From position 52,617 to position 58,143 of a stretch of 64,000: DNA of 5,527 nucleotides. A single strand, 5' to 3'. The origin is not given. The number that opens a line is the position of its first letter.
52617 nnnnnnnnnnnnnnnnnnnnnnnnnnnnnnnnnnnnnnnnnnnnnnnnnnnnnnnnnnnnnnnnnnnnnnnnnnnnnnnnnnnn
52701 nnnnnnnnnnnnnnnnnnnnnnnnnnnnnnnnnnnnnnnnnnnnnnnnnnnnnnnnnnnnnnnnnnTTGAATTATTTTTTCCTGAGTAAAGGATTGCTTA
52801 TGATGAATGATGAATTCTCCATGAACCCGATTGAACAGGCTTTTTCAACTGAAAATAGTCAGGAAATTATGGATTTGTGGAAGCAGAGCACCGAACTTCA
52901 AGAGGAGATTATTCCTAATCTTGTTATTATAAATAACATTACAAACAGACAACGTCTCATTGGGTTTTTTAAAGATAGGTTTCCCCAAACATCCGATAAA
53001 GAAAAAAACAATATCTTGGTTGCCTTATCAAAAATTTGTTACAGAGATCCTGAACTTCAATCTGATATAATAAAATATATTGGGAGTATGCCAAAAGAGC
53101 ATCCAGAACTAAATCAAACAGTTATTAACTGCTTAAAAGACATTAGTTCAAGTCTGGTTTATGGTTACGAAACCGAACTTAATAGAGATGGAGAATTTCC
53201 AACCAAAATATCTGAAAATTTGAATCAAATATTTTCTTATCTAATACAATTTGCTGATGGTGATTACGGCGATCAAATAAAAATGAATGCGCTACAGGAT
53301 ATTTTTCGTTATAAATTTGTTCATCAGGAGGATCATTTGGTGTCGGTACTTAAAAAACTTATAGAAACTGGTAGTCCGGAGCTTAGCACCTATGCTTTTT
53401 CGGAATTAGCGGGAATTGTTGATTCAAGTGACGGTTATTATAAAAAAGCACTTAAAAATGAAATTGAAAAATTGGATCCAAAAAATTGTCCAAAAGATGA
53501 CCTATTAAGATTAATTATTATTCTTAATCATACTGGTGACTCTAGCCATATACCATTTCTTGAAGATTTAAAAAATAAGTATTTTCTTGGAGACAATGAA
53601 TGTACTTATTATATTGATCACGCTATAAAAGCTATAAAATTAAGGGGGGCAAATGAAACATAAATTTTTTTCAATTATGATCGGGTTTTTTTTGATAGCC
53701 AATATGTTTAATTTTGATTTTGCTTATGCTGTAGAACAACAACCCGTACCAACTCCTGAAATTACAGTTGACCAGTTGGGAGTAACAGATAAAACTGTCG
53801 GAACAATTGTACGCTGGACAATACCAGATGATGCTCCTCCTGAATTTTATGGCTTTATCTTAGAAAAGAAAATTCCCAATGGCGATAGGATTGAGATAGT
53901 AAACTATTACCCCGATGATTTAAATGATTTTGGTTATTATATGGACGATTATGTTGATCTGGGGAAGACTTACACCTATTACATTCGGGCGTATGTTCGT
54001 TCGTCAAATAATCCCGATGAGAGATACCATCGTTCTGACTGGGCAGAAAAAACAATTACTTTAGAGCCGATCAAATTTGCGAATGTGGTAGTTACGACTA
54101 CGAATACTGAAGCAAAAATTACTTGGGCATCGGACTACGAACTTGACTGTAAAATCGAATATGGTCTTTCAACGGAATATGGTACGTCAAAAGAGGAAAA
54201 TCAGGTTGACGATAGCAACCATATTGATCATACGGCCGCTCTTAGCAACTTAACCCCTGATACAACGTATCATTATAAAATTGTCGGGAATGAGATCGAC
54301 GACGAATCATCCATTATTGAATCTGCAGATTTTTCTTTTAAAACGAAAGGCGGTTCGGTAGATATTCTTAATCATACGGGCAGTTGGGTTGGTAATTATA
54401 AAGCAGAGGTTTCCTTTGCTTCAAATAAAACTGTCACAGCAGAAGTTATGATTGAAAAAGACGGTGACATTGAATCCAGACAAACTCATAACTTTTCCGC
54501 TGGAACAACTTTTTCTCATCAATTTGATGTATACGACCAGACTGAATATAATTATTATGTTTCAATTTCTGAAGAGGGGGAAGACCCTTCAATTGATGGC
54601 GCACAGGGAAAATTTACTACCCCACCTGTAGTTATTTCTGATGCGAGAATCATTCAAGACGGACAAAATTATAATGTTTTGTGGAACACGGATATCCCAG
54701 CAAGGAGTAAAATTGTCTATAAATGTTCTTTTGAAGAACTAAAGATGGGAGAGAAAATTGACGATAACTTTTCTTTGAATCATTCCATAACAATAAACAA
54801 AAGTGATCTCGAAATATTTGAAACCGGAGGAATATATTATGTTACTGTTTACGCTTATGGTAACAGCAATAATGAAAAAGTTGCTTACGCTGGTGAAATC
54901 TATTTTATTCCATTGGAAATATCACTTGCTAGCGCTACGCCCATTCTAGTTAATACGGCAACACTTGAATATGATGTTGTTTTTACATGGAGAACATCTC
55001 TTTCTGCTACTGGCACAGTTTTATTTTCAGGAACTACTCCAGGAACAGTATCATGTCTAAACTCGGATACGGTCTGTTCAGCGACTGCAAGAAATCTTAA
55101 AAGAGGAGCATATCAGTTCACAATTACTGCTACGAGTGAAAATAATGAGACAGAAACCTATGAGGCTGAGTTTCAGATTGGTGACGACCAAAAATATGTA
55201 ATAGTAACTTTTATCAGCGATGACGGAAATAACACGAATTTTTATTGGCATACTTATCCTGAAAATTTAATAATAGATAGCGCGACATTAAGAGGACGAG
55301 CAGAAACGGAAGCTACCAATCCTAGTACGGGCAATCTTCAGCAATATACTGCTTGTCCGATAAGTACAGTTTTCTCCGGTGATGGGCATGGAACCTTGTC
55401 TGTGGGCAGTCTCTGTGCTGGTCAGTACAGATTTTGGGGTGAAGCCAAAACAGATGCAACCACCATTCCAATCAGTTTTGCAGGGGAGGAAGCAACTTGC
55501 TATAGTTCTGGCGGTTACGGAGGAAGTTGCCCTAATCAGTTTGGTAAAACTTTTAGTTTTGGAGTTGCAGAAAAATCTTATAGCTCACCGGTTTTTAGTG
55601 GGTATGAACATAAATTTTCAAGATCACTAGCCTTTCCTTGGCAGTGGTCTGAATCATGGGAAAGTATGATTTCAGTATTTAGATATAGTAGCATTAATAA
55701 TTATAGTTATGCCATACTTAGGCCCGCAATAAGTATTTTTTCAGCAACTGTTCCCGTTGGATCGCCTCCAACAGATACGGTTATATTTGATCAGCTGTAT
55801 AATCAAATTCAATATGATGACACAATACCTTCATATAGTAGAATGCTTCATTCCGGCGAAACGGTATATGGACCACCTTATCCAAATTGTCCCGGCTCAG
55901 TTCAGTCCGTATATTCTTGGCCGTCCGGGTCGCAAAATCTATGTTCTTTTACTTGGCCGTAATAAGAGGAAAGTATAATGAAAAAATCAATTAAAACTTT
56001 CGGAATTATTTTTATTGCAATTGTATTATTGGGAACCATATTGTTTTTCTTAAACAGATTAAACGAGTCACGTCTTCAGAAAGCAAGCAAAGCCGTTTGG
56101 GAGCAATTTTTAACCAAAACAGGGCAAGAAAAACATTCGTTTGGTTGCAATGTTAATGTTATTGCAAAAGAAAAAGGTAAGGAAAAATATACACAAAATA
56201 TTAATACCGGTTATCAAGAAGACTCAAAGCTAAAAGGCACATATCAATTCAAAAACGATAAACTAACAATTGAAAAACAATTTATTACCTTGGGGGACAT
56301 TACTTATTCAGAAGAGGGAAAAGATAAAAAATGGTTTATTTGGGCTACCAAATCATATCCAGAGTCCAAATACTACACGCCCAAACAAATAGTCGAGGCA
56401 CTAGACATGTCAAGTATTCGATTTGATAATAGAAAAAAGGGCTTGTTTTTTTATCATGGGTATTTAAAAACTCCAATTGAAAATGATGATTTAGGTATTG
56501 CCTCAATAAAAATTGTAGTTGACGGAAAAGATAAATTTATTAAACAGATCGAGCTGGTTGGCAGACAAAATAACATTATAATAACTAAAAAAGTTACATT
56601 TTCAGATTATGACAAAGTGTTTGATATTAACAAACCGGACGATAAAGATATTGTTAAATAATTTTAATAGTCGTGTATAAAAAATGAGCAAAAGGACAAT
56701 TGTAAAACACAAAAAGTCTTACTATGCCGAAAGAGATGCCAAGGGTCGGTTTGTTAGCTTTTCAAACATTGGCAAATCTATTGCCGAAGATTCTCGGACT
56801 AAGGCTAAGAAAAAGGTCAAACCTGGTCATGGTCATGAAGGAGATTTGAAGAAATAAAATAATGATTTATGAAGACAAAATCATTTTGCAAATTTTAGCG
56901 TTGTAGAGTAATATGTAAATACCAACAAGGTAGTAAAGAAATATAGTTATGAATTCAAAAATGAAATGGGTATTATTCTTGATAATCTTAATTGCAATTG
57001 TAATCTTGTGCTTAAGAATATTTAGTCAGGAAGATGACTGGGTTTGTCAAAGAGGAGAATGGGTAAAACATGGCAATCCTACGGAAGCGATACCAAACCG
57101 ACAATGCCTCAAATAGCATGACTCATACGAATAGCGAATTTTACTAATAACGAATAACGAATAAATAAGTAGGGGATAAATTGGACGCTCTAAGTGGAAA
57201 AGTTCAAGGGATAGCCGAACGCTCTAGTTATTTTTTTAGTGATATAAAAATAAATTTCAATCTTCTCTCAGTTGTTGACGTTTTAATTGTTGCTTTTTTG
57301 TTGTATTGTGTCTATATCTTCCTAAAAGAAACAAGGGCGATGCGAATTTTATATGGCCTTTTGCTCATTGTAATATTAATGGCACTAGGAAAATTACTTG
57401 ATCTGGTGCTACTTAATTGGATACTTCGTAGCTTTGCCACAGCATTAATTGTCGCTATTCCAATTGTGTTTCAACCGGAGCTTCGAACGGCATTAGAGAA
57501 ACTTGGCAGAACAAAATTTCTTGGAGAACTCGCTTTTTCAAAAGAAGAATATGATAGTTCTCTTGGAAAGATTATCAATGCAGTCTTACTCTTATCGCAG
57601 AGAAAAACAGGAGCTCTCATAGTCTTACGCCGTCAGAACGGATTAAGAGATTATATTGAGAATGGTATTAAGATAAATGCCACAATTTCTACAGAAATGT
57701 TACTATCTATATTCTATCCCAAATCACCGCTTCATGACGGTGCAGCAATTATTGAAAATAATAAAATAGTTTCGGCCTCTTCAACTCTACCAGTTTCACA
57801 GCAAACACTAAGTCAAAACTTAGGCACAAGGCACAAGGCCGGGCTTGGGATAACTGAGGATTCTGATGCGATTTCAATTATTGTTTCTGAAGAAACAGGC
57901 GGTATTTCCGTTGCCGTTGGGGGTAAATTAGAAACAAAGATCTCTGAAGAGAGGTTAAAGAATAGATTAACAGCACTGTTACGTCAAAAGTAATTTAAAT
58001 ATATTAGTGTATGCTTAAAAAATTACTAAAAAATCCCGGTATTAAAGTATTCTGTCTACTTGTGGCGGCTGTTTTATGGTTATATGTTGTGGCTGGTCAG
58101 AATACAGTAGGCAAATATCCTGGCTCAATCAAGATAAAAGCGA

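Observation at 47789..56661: Surface-protein locus: 1666-aa TM-anchored giant protein with a novel C-terminal HExxH domain, followed by HEAT-like cytoplasmic, FN3-repeat secreted and lipoprotein genes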

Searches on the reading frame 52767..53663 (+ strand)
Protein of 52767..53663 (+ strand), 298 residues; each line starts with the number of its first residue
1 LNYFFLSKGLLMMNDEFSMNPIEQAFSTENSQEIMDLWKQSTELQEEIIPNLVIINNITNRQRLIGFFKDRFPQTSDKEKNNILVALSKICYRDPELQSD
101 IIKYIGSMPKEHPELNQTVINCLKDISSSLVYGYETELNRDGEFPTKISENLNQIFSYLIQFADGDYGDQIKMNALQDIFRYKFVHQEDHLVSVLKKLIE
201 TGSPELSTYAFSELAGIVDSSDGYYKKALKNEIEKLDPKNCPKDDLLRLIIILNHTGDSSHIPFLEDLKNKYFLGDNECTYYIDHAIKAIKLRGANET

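Call 5: search_protein_families(library=pfam, proteins=[window:52767-53663:+], max_evalue=0.1)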
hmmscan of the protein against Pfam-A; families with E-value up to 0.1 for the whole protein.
window:52767-53663:+ (298 aa): 1 family
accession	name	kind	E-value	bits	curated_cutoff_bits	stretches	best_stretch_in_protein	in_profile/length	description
PF01602.26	Adaptin_N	-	0.0029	16.7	37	0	57-114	443-508/524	Adaptin N terminal region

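Call 6: search_protein_families(library=ncbifam, proteins=[window:52767-53663:+], max_evalue=0.1)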
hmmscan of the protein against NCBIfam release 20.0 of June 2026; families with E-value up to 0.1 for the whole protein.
window:52767-53663:+ (298 aa): 0 families

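Call 8: search_solved_structures(query=window:52767-53660:+, max_evalue=10)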
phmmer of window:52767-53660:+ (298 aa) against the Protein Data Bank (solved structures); distinct sequences matched with E-value up to 10: 3.
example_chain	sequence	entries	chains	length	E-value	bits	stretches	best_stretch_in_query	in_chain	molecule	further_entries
3pg0_A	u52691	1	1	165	0.005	19.5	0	216-258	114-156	ThreeFoil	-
4yk1_A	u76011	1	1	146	0.0066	19.2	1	84-158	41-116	Bartonella effector protein (Bep) substrate of VirB T4SS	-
2yvu_A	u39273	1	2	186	0.94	12.1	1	193-238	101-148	Probable adenylyl-sulfate kinase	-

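Call 9: search_protein_families(library=padloc, proteins=[window:52767-53663:+], max_evalue=1)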
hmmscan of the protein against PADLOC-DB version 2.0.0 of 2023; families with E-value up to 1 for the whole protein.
window:52767-53663:+ (298 aa): 0 families

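Call 10: search_protein_families(library=phrogs, proteins=[window:52767-53663:+], max_evalue=1)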
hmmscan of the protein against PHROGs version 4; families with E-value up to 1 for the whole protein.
window:52767-53663:+ (298 aa): 1 family
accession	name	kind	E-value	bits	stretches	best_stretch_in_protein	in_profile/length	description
phrog_23274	-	unknown function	0.085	14.1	1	143-205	48-109/114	-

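Call 16: find_homologous_proteins(query=window:52767-53660:+, max_evalue=0.001)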
Query window:52767-53660:+ (298 aa): 1 proteins with E <= 0.001 among 1435 candidates.
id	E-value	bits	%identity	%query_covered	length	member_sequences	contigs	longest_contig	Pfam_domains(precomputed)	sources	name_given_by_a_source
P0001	2.8e-122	426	100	64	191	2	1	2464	-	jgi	jgi:hypothetical protein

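Call 19: find_encoding_contigs(protein=P0001, flank=10000)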
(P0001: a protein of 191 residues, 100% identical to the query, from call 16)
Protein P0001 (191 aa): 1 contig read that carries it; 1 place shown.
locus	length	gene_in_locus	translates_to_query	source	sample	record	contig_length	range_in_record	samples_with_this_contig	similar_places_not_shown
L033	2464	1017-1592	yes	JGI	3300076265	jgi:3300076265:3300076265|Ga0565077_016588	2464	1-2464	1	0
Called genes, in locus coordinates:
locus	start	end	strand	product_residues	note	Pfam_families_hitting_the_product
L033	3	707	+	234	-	?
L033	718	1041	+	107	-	-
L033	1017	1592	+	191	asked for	-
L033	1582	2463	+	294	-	?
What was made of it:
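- Checked: An independent JGI gene call on the same sequence also uses this start (call 19).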

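Call 56: find_related_loci(query=window:52800-53660:+, collection=viral_contigs, flank=5000)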
Query window:52800-53660:+ (287 aa) in viral_contigs; peptide patterns used: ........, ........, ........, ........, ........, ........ (x = any residue, [..] = any of these).
5 stretches matched a pattern, but none encodes a relative of the query by tblastn (E <= 1e-3).

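Call 85: search_solved_structures(query=A3, max_evalue=10, show_alignments=0)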
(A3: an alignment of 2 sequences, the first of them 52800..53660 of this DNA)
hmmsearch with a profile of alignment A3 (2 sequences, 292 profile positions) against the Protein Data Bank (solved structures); distinct sequences matched with E-value up to 10: 2.
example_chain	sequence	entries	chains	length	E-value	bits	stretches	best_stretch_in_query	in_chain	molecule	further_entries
8hyj_W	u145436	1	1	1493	0.41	13.1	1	93-185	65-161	Protein RNA-directed DNA methylation 3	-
5kux_A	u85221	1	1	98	1.5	11.3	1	236-280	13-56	Designed influenza inhibitor protein HSB.2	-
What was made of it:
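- On HEAT/ARM alpha-solenoid proteins (claim for the 298-aa protein): The PDB profile search found nothing (call 85).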

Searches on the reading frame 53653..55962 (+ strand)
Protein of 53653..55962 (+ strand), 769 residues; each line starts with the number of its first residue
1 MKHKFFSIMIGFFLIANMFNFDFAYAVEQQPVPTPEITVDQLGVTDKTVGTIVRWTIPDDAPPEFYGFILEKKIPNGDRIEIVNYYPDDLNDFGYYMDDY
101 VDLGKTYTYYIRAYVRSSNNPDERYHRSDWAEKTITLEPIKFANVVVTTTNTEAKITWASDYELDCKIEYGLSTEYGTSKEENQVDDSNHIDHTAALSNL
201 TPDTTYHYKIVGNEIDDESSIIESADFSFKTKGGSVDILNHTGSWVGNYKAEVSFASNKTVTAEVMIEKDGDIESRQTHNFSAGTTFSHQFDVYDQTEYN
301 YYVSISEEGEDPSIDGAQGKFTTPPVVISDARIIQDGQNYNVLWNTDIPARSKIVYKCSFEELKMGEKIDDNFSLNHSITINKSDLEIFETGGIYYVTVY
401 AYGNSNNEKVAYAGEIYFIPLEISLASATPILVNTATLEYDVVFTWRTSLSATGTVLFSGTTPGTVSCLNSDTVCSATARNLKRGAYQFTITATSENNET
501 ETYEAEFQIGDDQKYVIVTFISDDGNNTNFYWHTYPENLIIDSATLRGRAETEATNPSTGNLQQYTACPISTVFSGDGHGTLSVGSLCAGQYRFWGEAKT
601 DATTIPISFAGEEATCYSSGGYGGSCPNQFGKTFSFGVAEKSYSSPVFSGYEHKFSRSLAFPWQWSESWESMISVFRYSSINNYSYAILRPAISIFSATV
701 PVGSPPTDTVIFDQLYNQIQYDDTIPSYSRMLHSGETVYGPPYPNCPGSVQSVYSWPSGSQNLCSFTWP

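Call 5: search_protein_families(library=pfam, proteins=[window:53653-55962:+], max_evalue=0.1)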
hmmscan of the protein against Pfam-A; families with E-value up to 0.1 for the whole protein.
window:53653-55962:+ (769 aa): 4 families
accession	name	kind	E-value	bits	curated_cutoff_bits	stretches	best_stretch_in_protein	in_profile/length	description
PF16656.11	Pur_ac_phosph_N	-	4.3e-09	37.3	30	1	145-231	6-93/93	Purple acid Phosphatase, N-terminal domain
PF00041.27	fn3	-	0.011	16.3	25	1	145-214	6-70/84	Fibronectin type III domain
PF07495.19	Y_Y_Y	-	0.012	15.9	26.6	1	467-509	22-62/65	Y_Y_Y domain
PF23861.1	Ribophorin_II_2nd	-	0.057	14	23.4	0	477-509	70-103/105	Ribophorin II second domain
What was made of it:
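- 53653..55962 (+): Gene C (769 aa): secreted FN3 / purple-acid-phosphatase-N-type repeat protein; its start overlaps the end of B by 11 nt. Pfam PF16656, E 4e-9 (call 5).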

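Call 6: search_protein_families(library=ncbifam, proteins=[window:53653-55962:+], max_evalue=0.1)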
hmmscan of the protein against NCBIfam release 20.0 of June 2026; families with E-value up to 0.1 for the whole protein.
window:53653-55962:+ (769 aa): 0 families

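Call 9: search_protein_families(library=padloc, proteins=[window:53653-55962:+], max_evalue=1)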
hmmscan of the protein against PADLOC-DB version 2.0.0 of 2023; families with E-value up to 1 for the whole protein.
window:53653-55962:+ (769 aa): 0 families

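Call 10: search_protein_families(library=phrogs, proteins=[window:53653-55962:+], max_evalue=1)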
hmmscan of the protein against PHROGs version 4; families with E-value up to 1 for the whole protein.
window:53653-55962:+ (769 aa): 1 family
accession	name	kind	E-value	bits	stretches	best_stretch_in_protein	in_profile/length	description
phrog_4917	-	unknown function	0.37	12.1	0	89-114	99-124/135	-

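Call 58: search_solved_structures(query=window:53653-55959:+, max_evalue=1)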
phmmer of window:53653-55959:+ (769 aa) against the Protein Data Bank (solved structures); distinct sequences matched with E-value up to 1: 0.

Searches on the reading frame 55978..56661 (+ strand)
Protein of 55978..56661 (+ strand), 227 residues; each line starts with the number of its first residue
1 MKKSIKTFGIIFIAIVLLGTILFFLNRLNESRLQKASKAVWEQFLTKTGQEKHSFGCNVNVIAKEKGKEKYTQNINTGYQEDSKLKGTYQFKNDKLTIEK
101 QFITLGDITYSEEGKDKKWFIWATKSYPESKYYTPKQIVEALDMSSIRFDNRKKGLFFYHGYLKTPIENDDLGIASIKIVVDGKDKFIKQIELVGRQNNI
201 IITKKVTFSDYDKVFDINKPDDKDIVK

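Call 5: search_protein_families(library=pfam, proteins=[window:55978-56661:+], max_evalue=0.1)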
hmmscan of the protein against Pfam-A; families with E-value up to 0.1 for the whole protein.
window:55978-56661:+ (227 aa): 1 family
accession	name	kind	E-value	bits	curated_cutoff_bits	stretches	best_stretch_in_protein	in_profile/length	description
PF08475.15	Baculo_VP91_N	-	0.0037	17.4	24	1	10-61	6-58/192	Viral capsid protein 91 N-terminal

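Call 6: search_protein_families(library=ncbifam, proteins=[window:55978-56661:+], max_evalue=0.1)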
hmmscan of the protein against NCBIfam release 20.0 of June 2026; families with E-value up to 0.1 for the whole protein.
window:55978-56661:+ (227 aa): 0 families

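Call 9: search_protein_families(library=padloc, proteins=[window:55978-56661:+], max_evalue=1)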
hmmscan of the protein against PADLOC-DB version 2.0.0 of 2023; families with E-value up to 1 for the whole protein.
window:55978-56661:+ (227 aa): 1 family
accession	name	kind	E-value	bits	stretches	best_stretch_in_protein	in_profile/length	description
PDLC04744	PDC-M63A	-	0.0069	14.4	1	21-92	77-148/152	-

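Call 10: search_protein_families(library=phrogs, proteins=[window:55978-56661:+], max_evalue=1)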
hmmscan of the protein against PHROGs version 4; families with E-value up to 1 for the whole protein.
window:55978-56661:+ (227 aa): 1 family
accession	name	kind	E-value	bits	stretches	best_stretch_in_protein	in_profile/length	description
phrog_32961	-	unknown function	0.76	11.1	0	1-37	1-33/161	-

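Call 57: search_solved_structures(query=window:55978-56658:+, max_evalue=10)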
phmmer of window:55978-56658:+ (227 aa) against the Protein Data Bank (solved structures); distinct sequences matched with E-value up to 10: 0.

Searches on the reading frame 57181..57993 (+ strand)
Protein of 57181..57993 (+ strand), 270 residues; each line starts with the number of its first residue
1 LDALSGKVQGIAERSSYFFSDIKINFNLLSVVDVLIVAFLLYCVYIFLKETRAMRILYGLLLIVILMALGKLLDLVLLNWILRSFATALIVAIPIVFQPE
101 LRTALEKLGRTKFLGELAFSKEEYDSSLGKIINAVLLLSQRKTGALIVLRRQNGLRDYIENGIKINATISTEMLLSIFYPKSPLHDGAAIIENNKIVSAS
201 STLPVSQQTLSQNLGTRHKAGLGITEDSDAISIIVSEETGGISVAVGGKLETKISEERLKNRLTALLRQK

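Call 5: search_protein_families(library=pfam, proteins=[window:57181-57993:+], max_evalue=0.1)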
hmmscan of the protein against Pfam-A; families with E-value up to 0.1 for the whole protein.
window:57181-57993:+ (270 aa): 3 families
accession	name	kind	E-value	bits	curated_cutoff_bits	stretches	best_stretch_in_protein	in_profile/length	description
PF02457.21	DAC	-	3.8e-41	139.8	27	1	134-250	3-119/119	DisA bacterial checkpoint controller nucleotide-binding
PF19293.4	CdaA_N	-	5.3e-10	39.8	23.8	1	24-100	3-80/81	CdaA N-terminal transmembrane domain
PF20556.3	DUF6768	-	0.077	13.1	27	0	17-69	35-88/123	Family of unknown function (DUF6768)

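Call 6: search_protein_families(library=ncbifam, proteins=[window:57181-57993:+], max_evalue=0.1)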
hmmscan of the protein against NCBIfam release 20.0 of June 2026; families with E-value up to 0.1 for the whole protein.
window:57181-57993:+ (270 aa): 6 families
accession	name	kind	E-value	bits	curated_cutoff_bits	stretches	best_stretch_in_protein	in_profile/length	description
TIGR00159.1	TIGR00159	equivalog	2.2e-77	259.8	188.8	1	19-265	2-248/254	diadenylate cyclase CdaA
NF038328.1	c-di-AMP_CdaS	exception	6.8e-44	149.7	225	1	122-251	58-188/191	sporulation-specific diadenylate cyclase CdaS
NF038327.1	c-di-AMP_CdaM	exception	3.7e-39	134.3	225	1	85-268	7-194/196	diadenylate cyclase CdaM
NF010009.0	PRK13482.1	equivalog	4.3e-09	36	201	1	141-248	32-136/357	DNA integrity scanning diadenylate cyclase DisA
NF041371.1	Diadnylcyc_Halo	equivalog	1.9e-07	30.7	430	1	186-254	194-265/270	diadenylate cyclase DacZ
NF037998.2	RND_1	equivalog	0.095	10.3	400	0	21-123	1125-1229/1237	protein translocase SecDF, variant type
